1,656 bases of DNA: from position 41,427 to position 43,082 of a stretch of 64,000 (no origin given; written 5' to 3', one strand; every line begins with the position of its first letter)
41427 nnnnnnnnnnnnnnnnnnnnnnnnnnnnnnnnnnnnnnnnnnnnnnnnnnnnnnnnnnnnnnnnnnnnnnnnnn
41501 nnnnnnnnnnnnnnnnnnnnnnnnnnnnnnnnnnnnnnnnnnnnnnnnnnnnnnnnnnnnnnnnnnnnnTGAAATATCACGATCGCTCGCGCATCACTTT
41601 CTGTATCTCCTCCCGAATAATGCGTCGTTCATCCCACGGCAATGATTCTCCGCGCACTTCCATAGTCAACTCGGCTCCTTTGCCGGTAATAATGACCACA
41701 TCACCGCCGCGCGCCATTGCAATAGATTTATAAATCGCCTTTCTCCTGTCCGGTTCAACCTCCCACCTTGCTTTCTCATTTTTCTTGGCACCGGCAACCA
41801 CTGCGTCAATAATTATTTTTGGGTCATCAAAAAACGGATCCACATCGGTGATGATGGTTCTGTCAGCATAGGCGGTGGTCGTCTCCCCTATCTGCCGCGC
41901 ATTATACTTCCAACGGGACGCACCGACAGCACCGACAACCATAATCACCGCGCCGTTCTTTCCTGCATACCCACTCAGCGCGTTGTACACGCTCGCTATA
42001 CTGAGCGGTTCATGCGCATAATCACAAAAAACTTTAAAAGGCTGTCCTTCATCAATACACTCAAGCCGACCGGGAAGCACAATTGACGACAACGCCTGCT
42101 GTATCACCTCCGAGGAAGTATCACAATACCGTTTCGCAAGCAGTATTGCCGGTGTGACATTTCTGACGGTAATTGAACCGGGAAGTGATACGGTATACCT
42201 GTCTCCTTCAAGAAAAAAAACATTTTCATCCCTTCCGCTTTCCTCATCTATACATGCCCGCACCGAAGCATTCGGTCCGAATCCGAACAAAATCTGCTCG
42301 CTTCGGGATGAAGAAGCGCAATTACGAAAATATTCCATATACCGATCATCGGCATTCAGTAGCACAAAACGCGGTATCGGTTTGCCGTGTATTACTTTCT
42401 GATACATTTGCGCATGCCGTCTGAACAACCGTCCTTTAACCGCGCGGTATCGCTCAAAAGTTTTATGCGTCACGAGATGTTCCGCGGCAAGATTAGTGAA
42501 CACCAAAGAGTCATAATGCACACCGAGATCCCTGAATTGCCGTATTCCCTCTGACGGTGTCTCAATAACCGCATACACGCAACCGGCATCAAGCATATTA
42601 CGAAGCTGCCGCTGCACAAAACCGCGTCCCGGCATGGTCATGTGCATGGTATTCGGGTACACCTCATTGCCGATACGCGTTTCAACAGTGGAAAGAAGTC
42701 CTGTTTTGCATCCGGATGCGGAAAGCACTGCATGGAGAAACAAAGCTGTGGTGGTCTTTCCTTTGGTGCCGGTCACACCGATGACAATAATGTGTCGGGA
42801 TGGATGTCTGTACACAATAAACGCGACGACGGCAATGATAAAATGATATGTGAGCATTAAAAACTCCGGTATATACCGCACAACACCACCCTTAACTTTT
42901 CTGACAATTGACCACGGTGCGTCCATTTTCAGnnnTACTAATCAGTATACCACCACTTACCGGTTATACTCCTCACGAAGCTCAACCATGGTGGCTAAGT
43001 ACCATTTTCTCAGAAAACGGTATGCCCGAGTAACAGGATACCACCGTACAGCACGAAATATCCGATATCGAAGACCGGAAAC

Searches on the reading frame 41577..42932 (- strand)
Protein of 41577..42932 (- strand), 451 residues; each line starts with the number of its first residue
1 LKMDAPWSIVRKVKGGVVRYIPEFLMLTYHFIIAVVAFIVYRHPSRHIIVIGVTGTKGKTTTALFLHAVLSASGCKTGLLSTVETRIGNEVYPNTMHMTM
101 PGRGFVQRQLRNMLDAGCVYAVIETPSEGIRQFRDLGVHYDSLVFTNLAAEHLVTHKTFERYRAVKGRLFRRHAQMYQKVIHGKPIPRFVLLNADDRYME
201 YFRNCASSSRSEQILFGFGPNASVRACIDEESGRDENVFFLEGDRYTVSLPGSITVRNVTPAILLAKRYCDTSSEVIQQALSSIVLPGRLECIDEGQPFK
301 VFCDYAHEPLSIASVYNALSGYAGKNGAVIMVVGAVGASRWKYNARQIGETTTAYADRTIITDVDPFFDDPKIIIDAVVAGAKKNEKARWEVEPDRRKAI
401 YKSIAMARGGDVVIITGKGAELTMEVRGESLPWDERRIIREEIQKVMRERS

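Call 6: search_protein_families(library=pfam, proteins=[window:41577-42932:-], max_evalue=0.01)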
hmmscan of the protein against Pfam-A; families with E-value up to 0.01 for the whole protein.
window:41577-42932:- (451 aa): 3 families
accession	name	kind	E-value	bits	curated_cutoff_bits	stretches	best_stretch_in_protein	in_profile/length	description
PF08245.18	Mur_ligase_M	-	2.8e-29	102.9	24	1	53-265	1-199/200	Mur ligase middle domain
PF02875.26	Mur_ligase_C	-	2.4e-22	80.5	28.4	1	288-419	1-127/127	Mur ligase, glutamate ligase domain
PF07755.17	DUF1611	-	0.0015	18.4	25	0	43-87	10-54/201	Domain of unknown function (DUF1611_C) P-loop domain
